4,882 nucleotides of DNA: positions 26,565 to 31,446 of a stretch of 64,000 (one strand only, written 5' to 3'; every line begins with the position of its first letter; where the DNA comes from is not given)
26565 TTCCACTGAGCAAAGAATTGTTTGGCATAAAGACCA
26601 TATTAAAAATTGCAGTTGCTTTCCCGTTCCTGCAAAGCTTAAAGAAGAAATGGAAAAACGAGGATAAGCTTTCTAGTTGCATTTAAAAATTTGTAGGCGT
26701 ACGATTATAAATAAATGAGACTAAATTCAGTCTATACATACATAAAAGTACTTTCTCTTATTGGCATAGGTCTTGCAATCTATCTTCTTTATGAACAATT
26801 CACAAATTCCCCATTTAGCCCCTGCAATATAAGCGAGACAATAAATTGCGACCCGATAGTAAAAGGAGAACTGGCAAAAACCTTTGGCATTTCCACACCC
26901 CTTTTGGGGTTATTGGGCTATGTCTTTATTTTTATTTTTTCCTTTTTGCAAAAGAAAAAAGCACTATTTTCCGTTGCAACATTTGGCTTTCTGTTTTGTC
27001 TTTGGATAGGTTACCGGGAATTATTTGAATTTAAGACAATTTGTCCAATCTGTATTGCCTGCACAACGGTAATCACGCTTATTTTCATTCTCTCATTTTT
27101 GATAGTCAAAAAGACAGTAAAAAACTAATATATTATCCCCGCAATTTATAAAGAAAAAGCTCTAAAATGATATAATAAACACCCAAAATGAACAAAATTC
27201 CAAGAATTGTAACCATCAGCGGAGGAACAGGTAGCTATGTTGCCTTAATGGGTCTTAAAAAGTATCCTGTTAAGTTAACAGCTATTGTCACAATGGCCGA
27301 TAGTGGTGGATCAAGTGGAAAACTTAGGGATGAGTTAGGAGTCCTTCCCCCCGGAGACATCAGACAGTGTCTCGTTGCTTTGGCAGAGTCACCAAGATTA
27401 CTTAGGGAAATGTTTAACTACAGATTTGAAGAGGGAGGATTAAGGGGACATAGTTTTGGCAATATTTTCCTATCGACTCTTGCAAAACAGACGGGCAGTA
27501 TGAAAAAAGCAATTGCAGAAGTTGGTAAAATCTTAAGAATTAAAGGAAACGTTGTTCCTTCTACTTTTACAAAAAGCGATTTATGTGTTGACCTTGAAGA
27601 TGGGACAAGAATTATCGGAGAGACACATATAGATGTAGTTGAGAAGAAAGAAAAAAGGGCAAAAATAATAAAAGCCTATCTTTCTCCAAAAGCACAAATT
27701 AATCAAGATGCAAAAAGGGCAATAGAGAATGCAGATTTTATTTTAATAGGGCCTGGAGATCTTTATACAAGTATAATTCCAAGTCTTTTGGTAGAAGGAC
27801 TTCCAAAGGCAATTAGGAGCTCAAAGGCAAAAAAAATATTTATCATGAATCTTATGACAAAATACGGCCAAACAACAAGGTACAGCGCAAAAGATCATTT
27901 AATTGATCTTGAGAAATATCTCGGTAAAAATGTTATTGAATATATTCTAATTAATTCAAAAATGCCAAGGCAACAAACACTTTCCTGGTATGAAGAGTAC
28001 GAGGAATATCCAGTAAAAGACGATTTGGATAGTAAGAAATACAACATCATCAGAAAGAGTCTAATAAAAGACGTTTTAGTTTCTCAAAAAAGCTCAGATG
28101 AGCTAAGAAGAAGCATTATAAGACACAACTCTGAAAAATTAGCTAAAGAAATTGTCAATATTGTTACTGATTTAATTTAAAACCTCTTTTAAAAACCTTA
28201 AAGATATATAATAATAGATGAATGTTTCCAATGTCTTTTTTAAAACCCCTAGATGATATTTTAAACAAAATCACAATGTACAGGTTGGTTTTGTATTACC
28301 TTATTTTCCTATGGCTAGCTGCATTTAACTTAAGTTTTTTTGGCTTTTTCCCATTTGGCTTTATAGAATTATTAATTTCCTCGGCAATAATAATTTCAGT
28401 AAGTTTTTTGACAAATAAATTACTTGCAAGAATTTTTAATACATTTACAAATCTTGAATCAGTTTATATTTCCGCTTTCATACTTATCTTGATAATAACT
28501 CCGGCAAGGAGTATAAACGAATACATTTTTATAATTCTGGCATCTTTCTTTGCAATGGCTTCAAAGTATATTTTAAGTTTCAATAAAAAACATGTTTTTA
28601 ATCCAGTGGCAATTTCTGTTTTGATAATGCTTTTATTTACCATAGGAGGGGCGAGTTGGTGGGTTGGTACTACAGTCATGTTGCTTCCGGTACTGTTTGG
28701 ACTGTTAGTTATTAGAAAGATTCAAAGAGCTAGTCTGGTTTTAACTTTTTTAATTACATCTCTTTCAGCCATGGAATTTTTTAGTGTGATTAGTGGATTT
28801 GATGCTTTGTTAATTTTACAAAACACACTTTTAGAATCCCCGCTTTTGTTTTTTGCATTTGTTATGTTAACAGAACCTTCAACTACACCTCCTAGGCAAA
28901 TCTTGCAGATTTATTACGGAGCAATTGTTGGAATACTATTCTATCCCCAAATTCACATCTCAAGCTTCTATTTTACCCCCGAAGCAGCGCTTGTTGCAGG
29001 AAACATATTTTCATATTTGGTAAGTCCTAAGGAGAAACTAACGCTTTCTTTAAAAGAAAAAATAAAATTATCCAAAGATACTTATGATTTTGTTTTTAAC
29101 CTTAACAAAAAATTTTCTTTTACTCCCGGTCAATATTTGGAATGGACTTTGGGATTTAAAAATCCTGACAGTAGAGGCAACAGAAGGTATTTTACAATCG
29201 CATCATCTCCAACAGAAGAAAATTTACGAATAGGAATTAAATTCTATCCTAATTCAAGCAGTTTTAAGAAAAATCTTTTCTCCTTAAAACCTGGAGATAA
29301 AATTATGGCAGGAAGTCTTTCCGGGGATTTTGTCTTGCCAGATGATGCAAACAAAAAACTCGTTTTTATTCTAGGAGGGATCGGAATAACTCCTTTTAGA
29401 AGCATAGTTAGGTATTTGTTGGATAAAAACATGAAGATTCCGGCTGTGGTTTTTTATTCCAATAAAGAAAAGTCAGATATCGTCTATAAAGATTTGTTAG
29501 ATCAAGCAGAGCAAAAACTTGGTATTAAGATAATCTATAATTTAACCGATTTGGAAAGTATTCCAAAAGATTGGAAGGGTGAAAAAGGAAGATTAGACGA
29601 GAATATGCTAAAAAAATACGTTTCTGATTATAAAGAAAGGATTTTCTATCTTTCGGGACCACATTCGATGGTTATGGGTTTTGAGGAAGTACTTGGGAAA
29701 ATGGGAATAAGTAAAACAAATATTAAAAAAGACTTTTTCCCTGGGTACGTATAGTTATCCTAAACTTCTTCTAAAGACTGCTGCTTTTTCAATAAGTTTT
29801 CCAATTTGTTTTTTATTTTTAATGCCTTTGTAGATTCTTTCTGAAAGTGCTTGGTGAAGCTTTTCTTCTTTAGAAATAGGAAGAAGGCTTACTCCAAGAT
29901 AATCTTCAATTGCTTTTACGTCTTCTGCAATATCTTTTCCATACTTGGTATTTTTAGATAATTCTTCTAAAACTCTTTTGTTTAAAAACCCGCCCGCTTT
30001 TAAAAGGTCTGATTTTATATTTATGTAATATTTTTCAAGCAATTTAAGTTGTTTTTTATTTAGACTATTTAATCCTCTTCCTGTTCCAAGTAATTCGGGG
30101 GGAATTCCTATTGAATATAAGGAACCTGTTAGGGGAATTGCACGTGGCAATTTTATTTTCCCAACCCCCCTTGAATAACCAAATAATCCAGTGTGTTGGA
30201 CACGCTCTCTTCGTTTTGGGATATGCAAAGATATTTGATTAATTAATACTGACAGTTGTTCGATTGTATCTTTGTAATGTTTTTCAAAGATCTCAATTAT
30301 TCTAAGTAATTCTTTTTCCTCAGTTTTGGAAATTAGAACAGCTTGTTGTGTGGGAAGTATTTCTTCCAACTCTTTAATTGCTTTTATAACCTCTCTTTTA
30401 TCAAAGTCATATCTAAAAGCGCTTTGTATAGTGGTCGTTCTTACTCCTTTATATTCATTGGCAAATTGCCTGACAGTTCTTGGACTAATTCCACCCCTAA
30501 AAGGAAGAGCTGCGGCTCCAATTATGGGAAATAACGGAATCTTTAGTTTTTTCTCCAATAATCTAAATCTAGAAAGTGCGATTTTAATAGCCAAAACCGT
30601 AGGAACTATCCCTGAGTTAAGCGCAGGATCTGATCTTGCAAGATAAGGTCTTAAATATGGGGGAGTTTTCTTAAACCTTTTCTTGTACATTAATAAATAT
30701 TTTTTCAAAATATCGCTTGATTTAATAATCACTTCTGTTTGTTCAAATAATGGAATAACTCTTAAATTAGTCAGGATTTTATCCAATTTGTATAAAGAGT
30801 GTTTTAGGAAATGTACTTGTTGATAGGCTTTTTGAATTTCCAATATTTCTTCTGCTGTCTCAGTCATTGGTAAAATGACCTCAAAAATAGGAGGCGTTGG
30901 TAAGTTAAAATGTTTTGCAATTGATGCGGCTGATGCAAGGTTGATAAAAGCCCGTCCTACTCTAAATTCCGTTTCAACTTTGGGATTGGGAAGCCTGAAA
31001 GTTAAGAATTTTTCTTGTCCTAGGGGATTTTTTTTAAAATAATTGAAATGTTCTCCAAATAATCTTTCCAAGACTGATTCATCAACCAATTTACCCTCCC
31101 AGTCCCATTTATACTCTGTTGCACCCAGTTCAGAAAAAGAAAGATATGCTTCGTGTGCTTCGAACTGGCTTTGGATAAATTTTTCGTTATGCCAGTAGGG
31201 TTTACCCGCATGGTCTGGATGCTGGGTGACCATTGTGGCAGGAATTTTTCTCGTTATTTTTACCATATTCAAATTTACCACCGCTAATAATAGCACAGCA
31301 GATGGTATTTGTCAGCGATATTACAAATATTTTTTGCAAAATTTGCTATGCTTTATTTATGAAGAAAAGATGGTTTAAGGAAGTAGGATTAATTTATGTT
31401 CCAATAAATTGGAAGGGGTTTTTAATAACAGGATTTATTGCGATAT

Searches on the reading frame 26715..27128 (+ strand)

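Call 71: search_protein_families(library=pfam, proteins=[window:26715-27128:+], max_evalue=0.001)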
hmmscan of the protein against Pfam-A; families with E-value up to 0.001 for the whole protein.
window:26715-27128:+ (137 aa): 1 family
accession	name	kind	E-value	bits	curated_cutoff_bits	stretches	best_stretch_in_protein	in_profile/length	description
PF07884.19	VKOR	-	1.7e-22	80.4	27.5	1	10-127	3-133/134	Vitamin K epoxide reductase family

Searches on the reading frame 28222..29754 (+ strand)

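Call 71: search_protein_families(library=pfam, proteins=[window:28222-29754:+], max_evalue=0.001)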
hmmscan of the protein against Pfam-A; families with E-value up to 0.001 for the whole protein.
window:28222-29754:+ (510 aa): 3 families
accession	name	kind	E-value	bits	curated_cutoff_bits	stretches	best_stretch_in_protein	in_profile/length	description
PF00175.26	NAD_binding_1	-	3e-17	63.7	22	1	382-485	1-105/109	Oxidoreductase NAD-binding domain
PF00970.30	FAD_binding_6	-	2.6e-06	28.1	21.1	1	275-363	2-90/99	Oxidoreductase FAD-binding domain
PF03116.20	NQR2_RnfD_RnfE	-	2.6e-05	24.2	27.7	1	131-241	156-260/296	NQR2, RnfD, RnfE family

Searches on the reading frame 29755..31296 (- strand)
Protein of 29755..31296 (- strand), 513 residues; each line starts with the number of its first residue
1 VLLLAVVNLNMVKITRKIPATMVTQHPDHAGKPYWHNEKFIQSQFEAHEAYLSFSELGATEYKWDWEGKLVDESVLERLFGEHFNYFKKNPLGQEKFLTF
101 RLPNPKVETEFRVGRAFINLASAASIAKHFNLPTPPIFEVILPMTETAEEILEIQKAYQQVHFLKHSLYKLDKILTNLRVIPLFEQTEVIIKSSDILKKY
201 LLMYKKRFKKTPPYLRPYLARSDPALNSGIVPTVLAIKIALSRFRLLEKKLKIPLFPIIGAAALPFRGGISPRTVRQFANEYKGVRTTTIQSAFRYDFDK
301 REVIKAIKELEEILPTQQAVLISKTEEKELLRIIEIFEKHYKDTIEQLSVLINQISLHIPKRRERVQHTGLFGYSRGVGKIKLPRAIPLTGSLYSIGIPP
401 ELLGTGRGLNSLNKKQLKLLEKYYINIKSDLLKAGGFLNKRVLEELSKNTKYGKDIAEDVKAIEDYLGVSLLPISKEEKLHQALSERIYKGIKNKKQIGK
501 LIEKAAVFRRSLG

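Call 71: search_protein_families(library=pfam, proteins=[window:29755-31296:-], max_evalue=0.001)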
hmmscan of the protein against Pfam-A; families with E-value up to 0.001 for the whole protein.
window:29755-31296:- (513 aa): 1 family
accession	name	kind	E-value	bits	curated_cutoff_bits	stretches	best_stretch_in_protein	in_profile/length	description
PF14010.12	PEPcase_2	-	2.3e-137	459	25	1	18-513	1-493/493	Phosphoenolpyruvate carboxylase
